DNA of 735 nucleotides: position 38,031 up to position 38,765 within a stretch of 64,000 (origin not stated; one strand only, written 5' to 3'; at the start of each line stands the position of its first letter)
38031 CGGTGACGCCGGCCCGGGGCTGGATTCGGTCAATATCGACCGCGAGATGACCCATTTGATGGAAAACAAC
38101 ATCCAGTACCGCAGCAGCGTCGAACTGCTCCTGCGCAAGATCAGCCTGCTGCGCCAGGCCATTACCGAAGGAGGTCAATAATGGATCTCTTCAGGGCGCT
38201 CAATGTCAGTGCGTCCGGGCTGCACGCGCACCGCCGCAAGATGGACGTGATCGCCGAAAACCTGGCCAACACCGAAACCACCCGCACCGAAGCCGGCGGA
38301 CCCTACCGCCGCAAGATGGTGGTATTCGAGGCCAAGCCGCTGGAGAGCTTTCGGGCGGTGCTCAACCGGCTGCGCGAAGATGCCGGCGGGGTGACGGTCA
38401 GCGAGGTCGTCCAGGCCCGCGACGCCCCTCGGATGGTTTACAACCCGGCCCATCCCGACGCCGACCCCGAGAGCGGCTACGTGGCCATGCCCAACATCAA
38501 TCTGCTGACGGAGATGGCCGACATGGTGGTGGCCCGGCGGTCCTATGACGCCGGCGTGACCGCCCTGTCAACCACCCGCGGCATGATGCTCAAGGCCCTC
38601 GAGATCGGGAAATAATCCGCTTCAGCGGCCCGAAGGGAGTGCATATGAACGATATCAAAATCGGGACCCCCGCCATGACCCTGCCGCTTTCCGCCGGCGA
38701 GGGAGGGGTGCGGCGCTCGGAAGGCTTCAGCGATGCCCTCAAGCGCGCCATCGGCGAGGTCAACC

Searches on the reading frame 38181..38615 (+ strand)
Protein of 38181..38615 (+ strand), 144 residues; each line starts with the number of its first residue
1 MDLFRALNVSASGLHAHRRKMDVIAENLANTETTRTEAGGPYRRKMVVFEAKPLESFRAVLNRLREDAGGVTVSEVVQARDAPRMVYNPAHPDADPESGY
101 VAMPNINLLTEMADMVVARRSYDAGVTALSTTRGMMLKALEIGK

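Call 74: search_protein_families(library=pfam, proteins=[window:38181-38615:+], max_evalue=0.01)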
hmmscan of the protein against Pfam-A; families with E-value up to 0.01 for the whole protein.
window:38181-38615:+ (144 aa): 2 families
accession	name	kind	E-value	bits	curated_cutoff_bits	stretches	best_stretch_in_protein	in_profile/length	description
PF06429.18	Flg_bbr_C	-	3.7e-09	36.4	23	1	98-141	2-45/46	Flagellar basal body rod FlgEFG protein C-terminal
PF00460.25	Flg_bb_rod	-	2e-06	28.1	20.7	1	7-34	1-28/31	Flagella basal body rod protein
